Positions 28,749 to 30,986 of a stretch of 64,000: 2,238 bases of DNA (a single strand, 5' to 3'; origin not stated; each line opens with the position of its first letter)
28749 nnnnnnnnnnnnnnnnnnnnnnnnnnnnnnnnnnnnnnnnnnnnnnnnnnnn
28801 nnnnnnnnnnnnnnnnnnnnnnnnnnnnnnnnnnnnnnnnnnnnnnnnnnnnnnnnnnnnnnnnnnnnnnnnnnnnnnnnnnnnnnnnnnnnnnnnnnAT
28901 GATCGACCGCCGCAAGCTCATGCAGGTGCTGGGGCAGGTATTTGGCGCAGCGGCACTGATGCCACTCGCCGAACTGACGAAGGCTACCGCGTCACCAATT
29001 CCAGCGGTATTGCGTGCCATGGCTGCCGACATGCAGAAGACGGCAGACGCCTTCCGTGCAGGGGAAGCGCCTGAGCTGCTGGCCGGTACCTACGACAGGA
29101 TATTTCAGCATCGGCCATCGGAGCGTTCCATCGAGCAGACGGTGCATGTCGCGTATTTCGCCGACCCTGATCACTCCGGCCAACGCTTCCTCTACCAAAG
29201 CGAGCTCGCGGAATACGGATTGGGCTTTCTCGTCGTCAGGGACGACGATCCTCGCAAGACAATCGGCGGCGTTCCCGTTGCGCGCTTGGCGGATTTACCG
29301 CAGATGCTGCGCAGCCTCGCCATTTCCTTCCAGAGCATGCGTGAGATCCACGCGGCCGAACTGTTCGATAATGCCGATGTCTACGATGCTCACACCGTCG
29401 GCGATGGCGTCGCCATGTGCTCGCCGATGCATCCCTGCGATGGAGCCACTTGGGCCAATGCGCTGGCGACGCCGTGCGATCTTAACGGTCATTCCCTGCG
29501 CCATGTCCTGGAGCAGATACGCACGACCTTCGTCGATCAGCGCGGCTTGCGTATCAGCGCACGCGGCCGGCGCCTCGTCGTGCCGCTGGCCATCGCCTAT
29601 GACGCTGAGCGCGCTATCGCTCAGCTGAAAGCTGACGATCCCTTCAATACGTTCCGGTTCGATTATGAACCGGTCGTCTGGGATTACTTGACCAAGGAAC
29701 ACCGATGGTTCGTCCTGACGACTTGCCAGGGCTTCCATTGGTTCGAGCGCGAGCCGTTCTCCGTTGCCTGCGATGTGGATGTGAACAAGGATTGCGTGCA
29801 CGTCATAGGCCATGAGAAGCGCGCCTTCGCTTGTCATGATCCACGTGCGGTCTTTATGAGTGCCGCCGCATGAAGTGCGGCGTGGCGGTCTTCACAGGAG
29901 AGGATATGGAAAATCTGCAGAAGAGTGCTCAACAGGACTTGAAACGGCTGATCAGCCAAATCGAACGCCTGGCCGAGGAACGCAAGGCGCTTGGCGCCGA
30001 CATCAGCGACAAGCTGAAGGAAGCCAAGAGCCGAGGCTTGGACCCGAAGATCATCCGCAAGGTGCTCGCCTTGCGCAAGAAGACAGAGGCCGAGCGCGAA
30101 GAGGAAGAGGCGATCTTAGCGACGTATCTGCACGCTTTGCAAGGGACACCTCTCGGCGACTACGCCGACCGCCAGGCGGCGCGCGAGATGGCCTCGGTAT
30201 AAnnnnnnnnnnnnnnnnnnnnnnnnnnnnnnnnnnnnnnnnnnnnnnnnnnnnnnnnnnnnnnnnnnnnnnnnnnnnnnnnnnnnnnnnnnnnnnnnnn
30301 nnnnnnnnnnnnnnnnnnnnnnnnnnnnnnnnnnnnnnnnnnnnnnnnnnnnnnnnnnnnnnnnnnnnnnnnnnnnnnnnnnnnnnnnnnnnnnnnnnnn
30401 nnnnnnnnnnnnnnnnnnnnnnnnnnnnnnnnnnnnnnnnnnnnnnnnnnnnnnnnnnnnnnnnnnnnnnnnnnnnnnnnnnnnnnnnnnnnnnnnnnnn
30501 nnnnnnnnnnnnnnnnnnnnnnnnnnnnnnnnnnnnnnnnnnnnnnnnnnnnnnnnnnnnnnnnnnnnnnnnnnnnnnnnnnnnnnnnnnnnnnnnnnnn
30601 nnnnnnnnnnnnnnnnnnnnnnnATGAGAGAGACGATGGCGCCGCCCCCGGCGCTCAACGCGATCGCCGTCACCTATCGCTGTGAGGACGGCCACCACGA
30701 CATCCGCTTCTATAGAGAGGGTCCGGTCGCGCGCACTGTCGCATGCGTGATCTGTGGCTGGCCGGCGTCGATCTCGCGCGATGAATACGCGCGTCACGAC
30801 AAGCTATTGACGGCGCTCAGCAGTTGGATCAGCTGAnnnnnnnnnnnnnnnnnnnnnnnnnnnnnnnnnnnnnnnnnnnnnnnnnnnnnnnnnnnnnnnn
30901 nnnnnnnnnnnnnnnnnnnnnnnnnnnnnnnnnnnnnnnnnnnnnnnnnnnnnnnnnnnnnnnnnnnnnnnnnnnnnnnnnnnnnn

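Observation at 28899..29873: Full-length paralogue of the major capsid protein with a Tat-type signal peptide and seven cysteines, encoded outside the virion module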

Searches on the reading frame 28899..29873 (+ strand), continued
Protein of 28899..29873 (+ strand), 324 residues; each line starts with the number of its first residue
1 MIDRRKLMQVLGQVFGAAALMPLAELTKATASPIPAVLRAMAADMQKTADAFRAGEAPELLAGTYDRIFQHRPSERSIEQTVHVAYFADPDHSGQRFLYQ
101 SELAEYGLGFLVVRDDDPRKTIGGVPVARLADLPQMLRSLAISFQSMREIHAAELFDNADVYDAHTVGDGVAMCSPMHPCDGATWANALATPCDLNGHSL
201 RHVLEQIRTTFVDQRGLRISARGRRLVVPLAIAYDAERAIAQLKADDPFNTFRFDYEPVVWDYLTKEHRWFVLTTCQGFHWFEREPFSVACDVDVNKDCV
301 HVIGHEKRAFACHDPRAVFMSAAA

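Call 66: find_encoding_contigs(protein=P0062, flank=10000, max_places=1)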
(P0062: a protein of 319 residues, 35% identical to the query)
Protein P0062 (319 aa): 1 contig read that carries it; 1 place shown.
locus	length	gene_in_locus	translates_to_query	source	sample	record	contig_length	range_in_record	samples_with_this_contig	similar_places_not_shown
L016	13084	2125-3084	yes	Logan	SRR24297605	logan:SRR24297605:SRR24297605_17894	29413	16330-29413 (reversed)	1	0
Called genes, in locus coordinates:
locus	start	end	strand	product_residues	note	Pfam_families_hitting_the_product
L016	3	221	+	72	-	?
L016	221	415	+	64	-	-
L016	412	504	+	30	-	-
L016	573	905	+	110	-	-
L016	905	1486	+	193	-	-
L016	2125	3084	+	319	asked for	-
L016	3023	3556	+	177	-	PF03592:Terminase_2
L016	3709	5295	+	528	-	PF17289:Terminase_6C (weak)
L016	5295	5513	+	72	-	-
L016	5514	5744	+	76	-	-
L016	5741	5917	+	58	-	-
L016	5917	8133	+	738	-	PF23899:SU10_portal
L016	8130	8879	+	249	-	-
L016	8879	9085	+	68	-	-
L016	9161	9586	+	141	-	PF00166:Cpn10 (weak)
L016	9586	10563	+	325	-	-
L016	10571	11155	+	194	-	-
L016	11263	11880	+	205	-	-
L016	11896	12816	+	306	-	PF25209:Phage_capsid_4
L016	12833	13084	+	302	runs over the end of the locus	-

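Call 80: find_homologous_proteins(query=A3, max_evalue=1e-30)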
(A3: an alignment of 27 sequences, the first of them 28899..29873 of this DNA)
Query A3 (27 sequences) (324 aa, profile of the alignment): 4 proteins with E <= 1e-30 among 8000 candidates.
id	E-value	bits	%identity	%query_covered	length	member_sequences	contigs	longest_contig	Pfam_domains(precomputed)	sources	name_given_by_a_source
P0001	3.2e-111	390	99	100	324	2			-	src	-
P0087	2.5e-90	321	29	94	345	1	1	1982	-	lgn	-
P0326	5.2e-36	143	24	80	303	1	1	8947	PF25209.3,PF10124.16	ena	-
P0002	1.1e-32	132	28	85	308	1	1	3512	PF25209.3,PF10124.16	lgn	-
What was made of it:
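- Tried and rejected: Searched with the clade profile, it was swamped by ordinary MCPs (call 80).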

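Call 81: find_related_loci(query=window:28899-29873:+, collection=genome_contigs, flank=10000)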
Query window:28899-29873:+ (324 aa) in genome_contigs; peptide patterns used: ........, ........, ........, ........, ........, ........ (x = any residue, [..] = any of these).
55 stretches matched a pattern, but none encodes a relative of the query by tblastn (E <= 1e-3).

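Call 87: search_protein_families(library=padloc, proteins=[window:28899-29873:+], max_evalue=0.01)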
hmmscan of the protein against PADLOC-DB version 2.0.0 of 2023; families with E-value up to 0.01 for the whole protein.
window:28899-29873:+ (324 aa): 0 families

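Call 88: search_protein_families(library=pfam, proteins=[L006:11217-11645:+, L009:4401-5426:+], max_evalue=0.01)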
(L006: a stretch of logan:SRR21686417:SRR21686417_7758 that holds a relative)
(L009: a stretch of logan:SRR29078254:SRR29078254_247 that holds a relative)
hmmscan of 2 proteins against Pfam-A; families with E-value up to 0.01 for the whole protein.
L006:11217-11645:+ (142 aa): 0 families

L009:4401-5426:+ (341 aa): 9 families
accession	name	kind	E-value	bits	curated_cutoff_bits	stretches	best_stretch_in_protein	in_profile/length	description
PF00004.35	AAA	-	9.3e-12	46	21.2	1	134-249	2-130/131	ATPase family associated with various cellular activities (AAA)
PF13191.12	AAA_16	-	0.00014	22.8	32.6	1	131-170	25-63/167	AAA ATPase domain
PF13401.12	AAA_22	-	0.00026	21.7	27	1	131-183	6-60/130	AAA domain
PF05673.19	DUF815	-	0.00068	19.3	23.8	1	133-240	56-164/249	Protein of unknown function (DUF815)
PF13086.12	AAA_11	-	0.0014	18.8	27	1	128-164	14-43/257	AAA domain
PF20720.3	nSTAND3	-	0.0021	18.2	27.2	1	133-176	20-62/155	Novel STAND NTPase 3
PF01935.23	DUF87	-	0.0028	18.2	23.2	1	135-166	28-59/220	Helicase HerA, central domain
PF13245.12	AAA_19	-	0.0058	17.2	25.1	1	129-167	10-50/134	AAA domain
PF04851.21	ResIII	-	0.0088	16.4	22.5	0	128-181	21-73/164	Type III restriction enzyme, res subunit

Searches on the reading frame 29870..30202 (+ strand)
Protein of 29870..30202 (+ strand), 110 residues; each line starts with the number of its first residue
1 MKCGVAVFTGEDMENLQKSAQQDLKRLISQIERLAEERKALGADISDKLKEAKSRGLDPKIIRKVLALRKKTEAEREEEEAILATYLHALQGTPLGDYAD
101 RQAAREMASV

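Call 8: search_protein_families(library=pfam, proteins=[window:29870-30202:+], max_evalue=0.1)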
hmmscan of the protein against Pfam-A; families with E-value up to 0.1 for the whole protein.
window:29870-30202:+ (110 aa): 9 families
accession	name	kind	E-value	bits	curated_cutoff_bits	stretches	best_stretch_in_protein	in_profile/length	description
PF10073.14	GapR_DNA-bd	-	3.4e-23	81.5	22.6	1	20-90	1-71/72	GapR-like, DNA-binding domain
PF20616.4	Caps_syn_GfcC_N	-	0.003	18.3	22.1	1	5-87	5-86/129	Capsule biosynthesis GfcC, N-terminal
PF18548.6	MetOD2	-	0.028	14.8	30.6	1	44-77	4-37/88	Metanogen output domain 2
PF08178.16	GnsAB_toxin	-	0.039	14.3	27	0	13-47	3-35/54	GnsA/GnsB toxin of bacterial toxin-antitoxin system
PF02403.27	Seryl_tRNA_N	-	0.04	14.6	28.2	1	19-91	33-102/108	Seryl-tRNA synthetase N-terminal domain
PF07131.17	DUF1382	-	0.055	14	27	0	6-32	30-56/60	Protein of unknown function (DUF1382)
PF22878.1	SPT2_N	-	0.061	14.6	26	1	33-81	15-63/91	SPT2 N-terminal domain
PF01340.26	MetJ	-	0.085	13.3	25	0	58-104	37-78/97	Met Apo-repressor, MetJ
PF06103.16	DUF948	-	0.091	13.4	37.2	0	14-52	32-70/89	Bacterial protein of unknown function (DUF948)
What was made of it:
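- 29906..30202 (+): GapR-like DNA-binding protein, the next gene downstream. It serves as a conserved landmark of this module in related phages. Pfam GapR_DNA-bd E=3.4e-23 (call 8).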

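Call 9: search_protein_families(library=phrogs, proteins=[window:29870-30202:+], max_evalue=0.01)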
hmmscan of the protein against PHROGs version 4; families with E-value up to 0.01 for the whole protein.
window:29870-30202:+ (110 aa): 2 families
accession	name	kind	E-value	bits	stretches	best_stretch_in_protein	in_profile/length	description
phrog_4212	-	unknown function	8.9e-21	75.4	1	11-91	270-350/353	-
phrog_639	-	transcription regulation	9.4e-05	23.6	1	18-81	15-79/95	transcriptional regulator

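Call 87: search_protein_families(library=padloc, proteins=[window:29906-30202:+], max_evalue=0.01)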
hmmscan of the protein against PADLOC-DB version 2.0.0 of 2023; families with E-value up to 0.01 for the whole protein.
window:29906-30202:+ (98 aa): 0 families

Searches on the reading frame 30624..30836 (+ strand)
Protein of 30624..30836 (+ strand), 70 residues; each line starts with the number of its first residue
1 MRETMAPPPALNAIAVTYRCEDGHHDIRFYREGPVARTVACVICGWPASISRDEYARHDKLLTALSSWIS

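Call 88: search_protein_families(library=pfam, proteins=[window:30624-30836:+], max_evalue=0.01)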
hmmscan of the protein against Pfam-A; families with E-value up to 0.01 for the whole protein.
window:30624-30836:+ (70 aa): 1 family
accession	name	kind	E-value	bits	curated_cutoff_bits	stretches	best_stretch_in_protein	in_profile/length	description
PF13397.12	RbpA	-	0.0097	16.9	25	0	13-54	24-66/105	RNA polymerase-binding protein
